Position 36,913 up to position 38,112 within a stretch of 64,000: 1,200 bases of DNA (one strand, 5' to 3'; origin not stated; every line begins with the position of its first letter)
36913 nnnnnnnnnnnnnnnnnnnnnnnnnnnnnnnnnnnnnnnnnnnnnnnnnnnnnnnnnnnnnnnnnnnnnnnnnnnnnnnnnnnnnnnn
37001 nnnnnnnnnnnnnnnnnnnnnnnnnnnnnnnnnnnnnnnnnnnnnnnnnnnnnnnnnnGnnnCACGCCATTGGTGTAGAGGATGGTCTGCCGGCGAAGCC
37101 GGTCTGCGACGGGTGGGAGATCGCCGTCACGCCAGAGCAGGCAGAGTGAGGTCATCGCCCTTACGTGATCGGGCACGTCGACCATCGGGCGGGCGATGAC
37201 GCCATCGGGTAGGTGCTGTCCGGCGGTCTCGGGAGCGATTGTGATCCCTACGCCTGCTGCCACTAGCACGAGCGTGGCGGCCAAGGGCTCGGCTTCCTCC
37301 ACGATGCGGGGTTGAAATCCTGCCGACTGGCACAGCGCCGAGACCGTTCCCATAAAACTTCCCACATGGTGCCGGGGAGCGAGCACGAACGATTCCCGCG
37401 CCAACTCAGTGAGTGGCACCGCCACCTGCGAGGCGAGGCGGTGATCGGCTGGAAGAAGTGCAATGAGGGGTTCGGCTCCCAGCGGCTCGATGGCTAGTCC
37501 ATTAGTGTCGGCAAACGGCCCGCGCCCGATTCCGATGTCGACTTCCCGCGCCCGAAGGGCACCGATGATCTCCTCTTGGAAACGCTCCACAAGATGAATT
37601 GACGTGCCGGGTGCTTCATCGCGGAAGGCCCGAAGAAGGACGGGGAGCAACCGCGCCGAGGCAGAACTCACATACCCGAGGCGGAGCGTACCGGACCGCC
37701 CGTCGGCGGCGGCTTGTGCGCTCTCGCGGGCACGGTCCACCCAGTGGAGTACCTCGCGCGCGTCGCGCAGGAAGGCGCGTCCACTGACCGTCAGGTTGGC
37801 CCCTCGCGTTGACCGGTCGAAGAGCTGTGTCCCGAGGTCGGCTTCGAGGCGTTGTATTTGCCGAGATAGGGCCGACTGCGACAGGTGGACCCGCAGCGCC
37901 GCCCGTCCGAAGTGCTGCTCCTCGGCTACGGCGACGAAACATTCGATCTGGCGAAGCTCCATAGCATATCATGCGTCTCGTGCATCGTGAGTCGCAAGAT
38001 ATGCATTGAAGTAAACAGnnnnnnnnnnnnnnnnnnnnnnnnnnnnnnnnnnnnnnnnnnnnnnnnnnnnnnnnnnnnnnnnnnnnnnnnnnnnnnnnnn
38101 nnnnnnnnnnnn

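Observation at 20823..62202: Five near-identical sigma54 (-24/-12) promoter 16-mers head the permease operons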

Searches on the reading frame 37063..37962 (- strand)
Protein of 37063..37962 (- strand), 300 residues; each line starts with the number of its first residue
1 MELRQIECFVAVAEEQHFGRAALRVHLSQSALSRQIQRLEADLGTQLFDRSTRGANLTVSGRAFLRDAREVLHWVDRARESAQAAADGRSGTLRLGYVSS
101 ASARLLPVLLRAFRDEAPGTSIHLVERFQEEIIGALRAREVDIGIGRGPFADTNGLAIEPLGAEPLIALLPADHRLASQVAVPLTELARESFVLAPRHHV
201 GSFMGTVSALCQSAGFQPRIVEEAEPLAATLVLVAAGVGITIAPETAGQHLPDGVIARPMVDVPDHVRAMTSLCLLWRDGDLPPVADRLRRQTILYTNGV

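Call 12: search_protein_families(library=ncbifam, proteins=[window:37063-37962:-])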
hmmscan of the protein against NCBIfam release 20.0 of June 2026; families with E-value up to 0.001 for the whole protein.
window:37063-37962:- (300 aa): 52 families (the best 25 are shown)
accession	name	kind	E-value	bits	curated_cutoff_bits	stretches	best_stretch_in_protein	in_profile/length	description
NF045775.1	acetoin_reg_AlsR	exception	1.5e-61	208.4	430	1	1-264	1-263/290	acetoin biosynthesis transcriptional regulator AlsR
NF053705.1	TransRegGltCGpos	equivalog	1.3e-56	192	350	1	1-265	1-263/300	glutamate biosynthesis transcriptional regulator GltC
NF007385.0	PRK09906.1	equivalog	1.8e-51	175.1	356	1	1-264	1-263/296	DNA-binding transcriptional regulator HcaR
NF007439.0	PRK09986.1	equivalog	2.4e-50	171.6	290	1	2-262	8-268/296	LysR family transcriptional regulator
NF008416.0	PRK11242.1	equivalog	4.2e-44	151.1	277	1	1-253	1-251/300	transcriptional regulator CynR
NF047520.1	trans_act_CidR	equivalog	5.2e-39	134.2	415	1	1-257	1-254/292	cidABC operon transcriptional activator CidR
NF040786.1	LysR_Sec_metab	equivalog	2.9e-35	121.7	250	1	1-246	1-248/298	selenium metabolism-associated LysR family transcriptional regulator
NF040710.1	benzoate_CatM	exception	8.3e-35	120.5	580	1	1-263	1-263/293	cis,cis-muconate-binding transcription regulator CatM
TIGR02424.1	TF_pcaQ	equivalog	8.8e-34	116.8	303.8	1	2-199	4-202/300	pca operon transcription factor PcaQ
NF008722.0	PRK11716.1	equivalog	9.9e-34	116.7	246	1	1-246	1-244/293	HTH-type transcriptional activator IlvY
NF040709.1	benzoate_BenM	exception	1.1e-31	110.3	600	1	1-247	1-247/299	benzoate utilization transcription regulator BenM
NF047354.1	trans_reg_GltC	equivalog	1.3e-30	106.9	300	1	1-191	1-192/290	glutamate biosynthesis transcriptional regulator GltC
NF008361.0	PRK11151.1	equivalog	1.1e-29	103.7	329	1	1-260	1-259/305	DNA-binding transcriptional regulator OxyR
TIGR03339.1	phn_lysR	subfamily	8e-29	100.8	341.1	1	5-246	1-236/279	aminoethylphosphonate catabolism associated LysR family transcriptional regulator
NF045990.1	TransRegCbbRRhodb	equivalog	1.2e-27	96.8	450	1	2-194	7-199/304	LysR family regulator CbbR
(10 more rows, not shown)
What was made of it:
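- A LysR gene ends 2 nt before one UAS pair (37063-37962, call 12).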

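Call 13: search_protein_families(library=pfam, proteins=[window:37063-37962:-])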
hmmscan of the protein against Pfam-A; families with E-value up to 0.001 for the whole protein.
window:37063-37962:- (300 aa): 2 families
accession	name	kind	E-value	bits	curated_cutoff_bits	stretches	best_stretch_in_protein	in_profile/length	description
PF03466.25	LysR_substrate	-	2.2e-40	138.7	28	1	87-291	2-202/209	LysR substrate binding domain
PF00126.33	HTH_1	-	1.8e-23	82.7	26.6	1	3-62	1-60/60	Bacterial regulatory helix-turn-helix protein, lysR family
